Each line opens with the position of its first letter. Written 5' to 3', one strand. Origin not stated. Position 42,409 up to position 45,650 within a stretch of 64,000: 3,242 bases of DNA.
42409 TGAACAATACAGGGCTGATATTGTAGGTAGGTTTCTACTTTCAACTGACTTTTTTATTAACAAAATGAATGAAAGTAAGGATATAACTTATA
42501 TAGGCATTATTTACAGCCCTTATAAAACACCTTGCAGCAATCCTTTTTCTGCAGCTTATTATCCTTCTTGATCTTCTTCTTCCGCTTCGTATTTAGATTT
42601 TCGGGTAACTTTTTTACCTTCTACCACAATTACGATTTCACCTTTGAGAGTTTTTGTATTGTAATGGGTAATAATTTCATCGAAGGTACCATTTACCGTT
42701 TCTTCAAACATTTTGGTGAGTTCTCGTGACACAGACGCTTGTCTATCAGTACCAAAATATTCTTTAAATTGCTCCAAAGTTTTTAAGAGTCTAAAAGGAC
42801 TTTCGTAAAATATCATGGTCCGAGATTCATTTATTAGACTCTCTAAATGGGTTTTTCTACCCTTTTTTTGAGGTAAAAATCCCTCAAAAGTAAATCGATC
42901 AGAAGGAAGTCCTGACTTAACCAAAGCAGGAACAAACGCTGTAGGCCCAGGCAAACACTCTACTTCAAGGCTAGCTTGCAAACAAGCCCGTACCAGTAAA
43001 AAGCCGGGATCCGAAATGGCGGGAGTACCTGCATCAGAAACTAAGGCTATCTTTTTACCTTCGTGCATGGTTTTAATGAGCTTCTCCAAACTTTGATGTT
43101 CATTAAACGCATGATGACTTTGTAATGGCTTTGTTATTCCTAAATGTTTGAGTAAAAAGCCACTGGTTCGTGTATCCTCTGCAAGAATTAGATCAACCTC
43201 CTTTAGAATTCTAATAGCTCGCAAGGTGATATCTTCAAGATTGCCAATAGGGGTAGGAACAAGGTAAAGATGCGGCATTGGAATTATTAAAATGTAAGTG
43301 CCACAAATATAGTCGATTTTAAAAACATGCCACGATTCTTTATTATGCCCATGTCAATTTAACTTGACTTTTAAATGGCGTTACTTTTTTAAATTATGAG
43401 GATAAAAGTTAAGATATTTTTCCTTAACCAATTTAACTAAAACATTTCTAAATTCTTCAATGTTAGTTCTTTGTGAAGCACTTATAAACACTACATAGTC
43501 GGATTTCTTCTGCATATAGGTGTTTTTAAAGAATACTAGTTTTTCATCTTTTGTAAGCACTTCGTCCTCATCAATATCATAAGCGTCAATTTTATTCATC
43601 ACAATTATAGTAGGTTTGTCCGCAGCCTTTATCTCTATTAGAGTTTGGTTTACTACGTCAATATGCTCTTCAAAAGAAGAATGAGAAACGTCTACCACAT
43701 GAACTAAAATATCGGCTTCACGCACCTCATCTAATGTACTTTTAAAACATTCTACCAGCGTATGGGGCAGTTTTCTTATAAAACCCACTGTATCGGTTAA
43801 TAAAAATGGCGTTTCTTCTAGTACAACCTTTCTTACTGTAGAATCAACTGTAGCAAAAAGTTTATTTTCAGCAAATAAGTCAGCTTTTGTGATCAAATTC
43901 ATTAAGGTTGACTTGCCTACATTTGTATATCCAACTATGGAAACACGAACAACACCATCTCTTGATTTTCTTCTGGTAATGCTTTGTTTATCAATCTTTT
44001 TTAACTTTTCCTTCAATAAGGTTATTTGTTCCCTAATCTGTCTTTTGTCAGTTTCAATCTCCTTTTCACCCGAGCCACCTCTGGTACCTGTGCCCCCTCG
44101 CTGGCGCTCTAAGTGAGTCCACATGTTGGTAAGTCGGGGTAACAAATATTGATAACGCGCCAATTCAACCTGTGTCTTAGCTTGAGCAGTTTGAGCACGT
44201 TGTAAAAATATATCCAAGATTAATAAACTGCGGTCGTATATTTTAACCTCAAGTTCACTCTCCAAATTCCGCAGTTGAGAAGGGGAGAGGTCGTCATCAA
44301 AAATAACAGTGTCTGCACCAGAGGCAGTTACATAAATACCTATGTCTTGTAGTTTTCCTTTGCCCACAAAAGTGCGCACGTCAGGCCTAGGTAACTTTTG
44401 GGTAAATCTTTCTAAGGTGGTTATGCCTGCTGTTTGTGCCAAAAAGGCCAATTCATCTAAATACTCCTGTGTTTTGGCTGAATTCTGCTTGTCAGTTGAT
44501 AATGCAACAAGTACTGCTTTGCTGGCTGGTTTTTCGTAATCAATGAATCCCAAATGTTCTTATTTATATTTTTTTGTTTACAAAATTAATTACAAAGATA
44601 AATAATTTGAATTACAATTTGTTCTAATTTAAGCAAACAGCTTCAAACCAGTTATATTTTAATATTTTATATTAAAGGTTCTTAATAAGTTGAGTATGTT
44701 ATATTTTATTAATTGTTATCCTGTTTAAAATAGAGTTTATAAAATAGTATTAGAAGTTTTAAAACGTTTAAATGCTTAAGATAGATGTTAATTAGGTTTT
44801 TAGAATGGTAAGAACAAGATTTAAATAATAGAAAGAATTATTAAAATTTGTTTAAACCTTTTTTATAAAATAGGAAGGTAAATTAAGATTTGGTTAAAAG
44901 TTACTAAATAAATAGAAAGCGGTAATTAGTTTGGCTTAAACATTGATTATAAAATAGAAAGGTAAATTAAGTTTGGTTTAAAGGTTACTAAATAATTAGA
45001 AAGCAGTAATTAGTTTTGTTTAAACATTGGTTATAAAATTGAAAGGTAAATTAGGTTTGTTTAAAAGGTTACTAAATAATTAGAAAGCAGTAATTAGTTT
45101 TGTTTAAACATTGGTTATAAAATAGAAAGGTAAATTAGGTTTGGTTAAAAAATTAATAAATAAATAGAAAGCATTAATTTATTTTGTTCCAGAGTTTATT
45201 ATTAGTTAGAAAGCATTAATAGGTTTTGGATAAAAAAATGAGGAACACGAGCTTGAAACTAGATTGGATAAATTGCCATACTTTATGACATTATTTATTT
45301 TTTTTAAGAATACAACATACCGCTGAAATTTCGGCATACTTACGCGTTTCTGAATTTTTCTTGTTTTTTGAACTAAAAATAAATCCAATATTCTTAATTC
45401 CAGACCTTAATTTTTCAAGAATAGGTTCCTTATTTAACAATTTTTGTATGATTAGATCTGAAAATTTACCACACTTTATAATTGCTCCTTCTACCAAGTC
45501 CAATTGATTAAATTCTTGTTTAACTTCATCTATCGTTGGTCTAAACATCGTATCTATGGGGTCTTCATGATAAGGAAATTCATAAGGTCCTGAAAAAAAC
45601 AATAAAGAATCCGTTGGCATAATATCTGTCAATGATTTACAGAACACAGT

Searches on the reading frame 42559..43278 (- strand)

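Call 7: search_protein_families(library=pfam, proteins=[window:42559-43278:-])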
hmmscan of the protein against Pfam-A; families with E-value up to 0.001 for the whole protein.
window:42559-43278:- (239 aa): 1 family
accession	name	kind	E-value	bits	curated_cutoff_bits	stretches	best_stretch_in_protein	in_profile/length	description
PF00590.25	TP_methylase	-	1.8e-32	113.5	27.8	1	3-202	1-211/212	Tetrapyrrole (Corrin/Porphyrin) Methylases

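Call 43: search_protein_families(library=ncbifam, proteins=[window:42559-43278:-], max_evalue=0.1)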
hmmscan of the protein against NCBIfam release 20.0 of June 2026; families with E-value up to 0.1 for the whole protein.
window:42559-43278:- (239 aa): 16 families
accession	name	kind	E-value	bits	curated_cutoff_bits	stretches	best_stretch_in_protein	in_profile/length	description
TIGR00096.1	TIGR00096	equivalog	1.2e-77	261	167.9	1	4-235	2-235/275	16S rRNA (cytidine(1402)-2'-O)-methyltransferase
NF011570.0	PRK14994.1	equivalog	6.8e-73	245.4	502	1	3-226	13-239/287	16S rRNA (cytidine(1402)-2'-O)-methyltransferase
TIGR01465.1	cobM_cbiF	equivalog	9.9e-07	28.3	259.65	1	11-220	8-224/247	precorrin-4 C(11)-methyltransferase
NF004790.0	PRK06136.1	subfamily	2.3e-05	24.1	198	1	3-234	5-247/250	uroporphyrinogen-III C-methyltransferase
TIGR01466.1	cobJ_cbiH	equivalog_domain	2.4e-05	24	246.35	1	5-118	2-114/239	precorrin-3B C(17)-methyltransferase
NF004423.0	PRK05765.1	equivalog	2.4e-05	24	332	1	3-125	4-125/247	precorrin-3B C(17)-methyltransferase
TIGR01469.1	cobA_cysG_Cterm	equivalog_domain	4.7e-05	23.3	185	1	4-220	3-231/238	uroporphyrinogen-III C-methyltransferase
NF004455.0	PRK05787.1-3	equivalog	0.00017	21.3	258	1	4-207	3-206/221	cobalt-precorrin-7 (C(5))-methyltransferase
TIGR02467.1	CbiE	equivalog_domain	0.00032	20.2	92.9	1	12-204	7-193/204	precorrin-6y C5,15-methyltransferase (decarboxylating) subunit CbiE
NF012022.0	PRK15478.1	equivalog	0.0025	17.3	425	1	14-122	12-119/241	precorrin-3B C(17)-methyltransferase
NF004058.0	PRK05576.1-1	equivalog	0.0031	17.1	239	0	5-115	5-128/221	cobalt-factor II C(20)-methyltransferase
NF004061.0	PRK05576.1-4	equivalog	0.0055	16.3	265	0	3-43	4-44/237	cobalt-factor II C(20)-methyltransferase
TIGR01467.1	cobI_cbiL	equivalog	0.01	15.3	163.25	0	4-36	3-35/230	precorrin-2 C(20)-methyltransferase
NF007922.1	PRK10637.1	equivalog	0.034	13.1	400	0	4-219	219-445/450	siroheme synthase CysG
NF004460.0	PRK05787.2-3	equivalog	0.043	13.3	291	1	4-161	2-152/207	cobalt-precorrin-7 (C(5))-methyltransferase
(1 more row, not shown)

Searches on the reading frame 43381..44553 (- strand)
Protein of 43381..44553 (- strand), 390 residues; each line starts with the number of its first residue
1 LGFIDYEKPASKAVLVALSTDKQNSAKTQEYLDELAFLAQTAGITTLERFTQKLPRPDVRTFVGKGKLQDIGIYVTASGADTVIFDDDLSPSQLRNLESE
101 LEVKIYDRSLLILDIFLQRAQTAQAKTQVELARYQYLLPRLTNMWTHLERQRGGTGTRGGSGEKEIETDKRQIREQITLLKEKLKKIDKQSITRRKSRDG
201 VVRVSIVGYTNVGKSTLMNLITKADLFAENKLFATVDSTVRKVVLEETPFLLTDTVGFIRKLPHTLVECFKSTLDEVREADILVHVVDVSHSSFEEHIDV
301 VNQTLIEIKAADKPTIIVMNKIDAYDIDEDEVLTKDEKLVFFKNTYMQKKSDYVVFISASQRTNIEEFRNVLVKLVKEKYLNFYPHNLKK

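Call 7: search_protein_families(library=pfam, proteins=[window:43381-44553:-])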
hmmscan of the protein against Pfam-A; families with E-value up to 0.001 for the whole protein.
window:43381-44553:- (390 aa): 8 families
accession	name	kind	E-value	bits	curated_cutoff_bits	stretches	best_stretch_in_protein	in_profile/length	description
PF13167.11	GTP-bdg_N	-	6.3e-32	110.5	25.4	1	30-116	2-88/89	GTP-binding GTPase N-terminal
PF16360.10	GTP-bdg_M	-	8.5e-28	97.2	29.5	1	119-198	1-79/79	GTP-binding GTPase Middle Region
PF01926.29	MMR_HSR1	-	2.4e-22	79.6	21.9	1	203-321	1-113/113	50S ribosome-binding GTPase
PF02421.24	FeoB_N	-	2.4e-08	34.1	27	1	203-329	2-122/156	Ferrous iron transport protein B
PF00009.33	GTP_EFTU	-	2.6e-08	34.1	26.5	1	273-377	86-187/188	Elongation factor Tu GTP binding domain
PF00025.27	Arf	-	3.4e-06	27.1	22.3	1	198-373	11-171/174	ADP-ribosylation factor family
PF00071.28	Ras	-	1.5e-05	25.1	21.6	1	204-375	2-159/162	Ras family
PF03193.22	RsgA_GTPase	-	0.0001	22.6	30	0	282-372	25-104/174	RsgA GTPase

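Call 10: find_encoding_contigs(protein=window:43381-44553:-, flank=10000, max_places=10)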
Protein window:43381-44553:- (390 aa): 1 contig read that carries it; 1 place shown.
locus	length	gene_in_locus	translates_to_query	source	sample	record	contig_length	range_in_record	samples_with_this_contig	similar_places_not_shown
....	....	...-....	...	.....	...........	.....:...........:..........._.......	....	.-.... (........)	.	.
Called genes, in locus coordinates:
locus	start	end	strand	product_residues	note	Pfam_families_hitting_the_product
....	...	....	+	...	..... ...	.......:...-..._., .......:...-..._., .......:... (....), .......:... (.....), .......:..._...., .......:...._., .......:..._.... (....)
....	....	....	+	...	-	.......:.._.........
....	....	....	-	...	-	-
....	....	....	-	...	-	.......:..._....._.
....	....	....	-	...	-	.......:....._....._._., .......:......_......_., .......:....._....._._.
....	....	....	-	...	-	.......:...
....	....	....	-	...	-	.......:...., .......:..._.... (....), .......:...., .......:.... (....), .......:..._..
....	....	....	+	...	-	?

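Call 20: find_homologous_proteins(query=window:43381-44553:-, max_evalue=1e-100)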
Query window:43381-44553:- (390 aa): 7995 proteins with E <= 1e-100 among 8000 candidates; the best 120 are listed.
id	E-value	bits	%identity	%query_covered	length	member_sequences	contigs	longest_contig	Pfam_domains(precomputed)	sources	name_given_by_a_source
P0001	1.5e-247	839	100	100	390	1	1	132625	PF01926.30,PF00025.28,PF13167.12,PF02421.25,PF16360.11,PF00009.34,PF00071.29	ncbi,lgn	-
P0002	5.1e-225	765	91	100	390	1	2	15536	PF01926.30,PF00025.28,PF13167.12,PF02421.25,PF16360.11,PF00009.34,PF03193.23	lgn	-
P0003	4.3e-183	627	74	99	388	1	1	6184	PF01926.30,PF13167.12,PF02421.25,PF16360.11,PF00009.34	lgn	-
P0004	1.6e-182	625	74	99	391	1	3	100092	PF01926.30,PF00025.28,PF13167.12,PF02421.25,PF16360.11,PF00009.34,PF00071.29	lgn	-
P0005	1.6e-182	625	74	99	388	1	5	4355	PF01926.30,PF13167.12,PF02421.25,PF16360.11,PF00009.34,PF03193.23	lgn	-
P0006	2.5e-181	621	74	99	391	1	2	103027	PF01926.30,PF00025.28,PF13167.12,PF02421.25,PF16360.11,PF00009.34,PF00071.29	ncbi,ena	-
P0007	2.6e-181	621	74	99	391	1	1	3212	PF01926.30,PF13167.12,PF02421.25,PF16360.11,PF00009.34,PF00071.29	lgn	-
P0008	3.0e-177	607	71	99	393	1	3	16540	PF01926.30,PF00025.28,PF13167.12,PF02421.25,PF16360.11,PF00009.34,PF00071.29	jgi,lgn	jgi:GTPase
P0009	2.9e-176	604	74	96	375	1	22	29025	PF01926.30,PF13167.12,PF02421.25,PF16360.11,PF00009.34,PF03193.23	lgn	-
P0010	4.7e-174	597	72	99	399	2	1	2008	PF01926.30,PF13167.12,PF02421.25,PF16360.11,PF00009.34,PF03193.23,PF00071.29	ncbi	-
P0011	1.0e-173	596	73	95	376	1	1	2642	PF01926.30,PF00025.28,PF13167.12,PF02421.25,PF16360.11,PF00009.34,PF00071.29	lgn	-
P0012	1.1e-173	596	73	99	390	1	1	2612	PF01926.30,PF00025.28,PF13167.12,PF02421.25,PF16360.11,PF00009.34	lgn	-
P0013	8.5e-172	589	70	99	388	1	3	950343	PF01926.30,PF00025.28,PF13167.12,PF08477.20,PF02421.25,PF16360.11,PF00009.34,PF03193.23,PF00071.29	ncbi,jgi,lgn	ncbi:MAG: GTPase HflX [Cytophagales bacterium]|jgi:GTPase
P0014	2.1e-171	588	70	99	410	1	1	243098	PF01926.30,PF00025.28,PF13167.12,PF02421.25,PF16360.11,PF00009.34,PF03193.23,PF04670.19,PF00071.29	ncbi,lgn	-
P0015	1.2e-167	576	69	100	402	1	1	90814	PF01926.30,PF13167.12,PF02421.25,PF16360.11,PF00009.34,PF03193.23,PF04670.19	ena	-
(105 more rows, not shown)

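Call 21: find_encoding_contigs(protein=P0002, flank=10000, max_places=6)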
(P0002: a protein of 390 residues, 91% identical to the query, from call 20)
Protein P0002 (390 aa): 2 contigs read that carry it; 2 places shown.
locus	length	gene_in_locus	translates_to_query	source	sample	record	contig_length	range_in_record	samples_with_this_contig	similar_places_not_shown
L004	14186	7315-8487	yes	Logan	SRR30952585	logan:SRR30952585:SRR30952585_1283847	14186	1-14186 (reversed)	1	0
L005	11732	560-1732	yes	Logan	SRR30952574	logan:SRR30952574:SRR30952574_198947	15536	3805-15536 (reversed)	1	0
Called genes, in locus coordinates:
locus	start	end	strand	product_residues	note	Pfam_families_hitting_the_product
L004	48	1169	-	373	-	PF04851:ResIII, PF00270:DEAD, PF00271:Helicase_C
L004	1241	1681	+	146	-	PF08818:DUF1801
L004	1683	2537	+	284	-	PF07608:DUF1571, PF01476:LysM (weak), PF07608:DUF1571 (weak)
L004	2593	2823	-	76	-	-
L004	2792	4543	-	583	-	PF02776:TPP_enzyme_N, PF00205:TPP_enzyme_M, PF02775:TPP_enzyme_C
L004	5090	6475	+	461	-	-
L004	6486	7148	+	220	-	-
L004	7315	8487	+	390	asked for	PF13167:GTP-bdg_N, PF16360:GTP-bdg_M, PF03193:RsgA_GTPase (faint), PF00025:Arf (weak), PF01926:MMR_HSR1, PF02421:FeoB_N, PF00009:GTP_EFTU (weak)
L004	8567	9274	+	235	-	PF00590:TP_methylase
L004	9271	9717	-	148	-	-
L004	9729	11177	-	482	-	PF05199:GMC_oxred_C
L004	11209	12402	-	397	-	PF00534:Glycos_transf_1, PF13692:Glyco_trans_1_4, PF13524:Glyco_trans_1_2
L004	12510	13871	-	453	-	-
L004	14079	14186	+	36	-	?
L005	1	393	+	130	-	?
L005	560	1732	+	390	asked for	PF13167:GTP-bdg_N, PF16360:GTP-bdg_M, PF03193:RsgA_GTPase (faint), PF00025:Arf (weak), PF01926:MMR_HSR1, PF02421:FeoB_N, PF00009:GTP_EFTU (weak)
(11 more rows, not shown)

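Call 22: find_encoding_contigs(protein=P0006, flank=10000, max_places=4)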
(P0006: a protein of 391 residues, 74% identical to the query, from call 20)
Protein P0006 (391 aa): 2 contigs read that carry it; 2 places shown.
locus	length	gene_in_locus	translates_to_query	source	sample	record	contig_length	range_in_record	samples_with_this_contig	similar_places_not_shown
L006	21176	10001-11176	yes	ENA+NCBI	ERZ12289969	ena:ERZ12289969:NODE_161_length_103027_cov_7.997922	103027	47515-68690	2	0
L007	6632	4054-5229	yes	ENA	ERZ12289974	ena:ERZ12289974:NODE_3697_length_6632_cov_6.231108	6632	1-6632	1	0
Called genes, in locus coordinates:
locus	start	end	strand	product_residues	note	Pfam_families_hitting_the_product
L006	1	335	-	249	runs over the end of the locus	PF08501:Shikimate_dh_N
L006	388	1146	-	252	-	PF02679:ComA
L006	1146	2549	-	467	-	-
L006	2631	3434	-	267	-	PF01073:3Beta_HSD, PF01370:Epimerase, PF07993:NAD_binding_4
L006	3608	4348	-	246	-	PF19567:CpsB_CapC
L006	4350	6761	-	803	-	PF02706:Wzz, PF01656:CbiA, PF10609:ParA (weak), PF13614:AAA_31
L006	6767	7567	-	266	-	PF02563:Poly_export, PF22461:SLBB_2 (weak)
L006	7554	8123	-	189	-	PF00908:dTDP_sugar_isom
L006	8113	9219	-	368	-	PF13477:Glyco_trans_4_2, PF13439:Glyco_transf_4, PF13579:Glyco_trans_4_4 (weak), PF20706:GT4-conflict (faint), PF00534:Glycos_transf_1, PF13692:Glyco_trans_1_4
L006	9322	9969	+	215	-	PF04247:SirB, PF00034:Cytochrom_C (weak), PF13442:Cytochrome_CBB3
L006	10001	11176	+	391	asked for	PF00009:GTP_EFTU (faint), PF13167:GTP-bdg_N, PF16360:GTP-bdg_M, PF00025:Arf (faint), PF00071:Ras (weak), PF01926:MMR_HSR1, PF02421:FeoB_N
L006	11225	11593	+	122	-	-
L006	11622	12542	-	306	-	PF00850:Hist_deacetyl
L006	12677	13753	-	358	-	-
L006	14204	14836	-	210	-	-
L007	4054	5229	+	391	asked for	PF00009:GTP_EFTU (faint), PF13167:GTP-bdg_N, PF16360:GTP-bdg_M, PF00025:Arf (faint), PF00071:Ras (weak), PF01926:MMR_HSR1, PF02421:FeoB_N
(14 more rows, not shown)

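Call 23: find_encoding_contigs(protein=P0004, flank=10000, max_places=4)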
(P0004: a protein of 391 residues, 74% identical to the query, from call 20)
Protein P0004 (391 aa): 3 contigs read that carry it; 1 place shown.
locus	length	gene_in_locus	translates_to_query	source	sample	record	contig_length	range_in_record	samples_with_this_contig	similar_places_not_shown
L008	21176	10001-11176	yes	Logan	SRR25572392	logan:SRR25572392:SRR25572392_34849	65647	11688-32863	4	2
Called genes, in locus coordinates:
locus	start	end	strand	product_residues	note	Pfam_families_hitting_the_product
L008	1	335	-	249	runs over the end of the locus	PF08501:Shikimate_dh_N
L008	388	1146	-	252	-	PF02679:ComA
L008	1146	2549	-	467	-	-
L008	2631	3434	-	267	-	PF01073:3Beta_HSD, PF01370:Epimerase, PF07993:NAD_binding_4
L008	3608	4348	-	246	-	PF19567:CpsB_CapC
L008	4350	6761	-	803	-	PF02706:Wzz, PF01656:CbiA, PF10609:ParA (weak), PF13614:AAA_31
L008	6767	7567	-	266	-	PF02563:Poly_export, PF22461:SLBB_2 (weak)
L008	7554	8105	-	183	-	PF00908:dTDP_sugar_isom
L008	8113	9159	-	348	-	PF13439:Glyco_transf_4 (weak), PF13477:Glyco_trans_4_2, PF13579:Glyco_trans_4_4 (weak), PF00534:Glycos_transf_1, PF13692:Glyco_trans_1_4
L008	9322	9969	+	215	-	PF04247:SirB, PF00034:Cytochrom_C (weak), PF13442:Cytochrome_CBB3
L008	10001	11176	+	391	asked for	PF00009:GTP_EFTU (faint), PF13167:GTP-bdg_N, PF16360:GTP-bdg_M, PF00025:Arf (faint), PF00071:Ras (weak), PF01926:MMR_HSR1, PF02421:FeoB_N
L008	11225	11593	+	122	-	-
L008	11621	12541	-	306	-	PF00850:Hist_deacetyl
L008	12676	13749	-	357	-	-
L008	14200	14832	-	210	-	-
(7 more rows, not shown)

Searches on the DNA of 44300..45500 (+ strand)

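Call 11: search_rna_families(source=window, start=44300, end=45500, threshold=evalue, max_evalue=10)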
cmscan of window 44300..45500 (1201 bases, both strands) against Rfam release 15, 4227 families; matches with E-value up to 10: 1.
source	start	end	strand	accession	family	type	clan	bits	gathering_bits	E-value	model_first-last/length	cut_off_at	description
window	45268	45354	-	RF02315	TtnuHACA8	Gene; snRNA; snoRNA; HACA-box;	-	18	50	7.7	1-130/130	no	Tetrahymena snoRNA TtnuHACA8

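Call 57: search_dna_similar(query=window:44700-45290:+, collection=plasmids, mode=distant, max_evalue=0.001, max_rows=10)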
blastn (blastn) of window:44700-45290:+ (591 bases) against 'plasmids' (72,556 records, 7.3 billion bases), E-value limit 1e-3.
No match.

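Call 58: search_dna_similar(query=window:44700-45290:+, collection=phages, mode=distant, max_evalue=0.001, max_rows=10)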
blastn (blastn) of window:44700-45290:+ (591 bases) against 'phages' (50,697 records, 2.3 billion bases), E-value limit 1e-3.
No match.
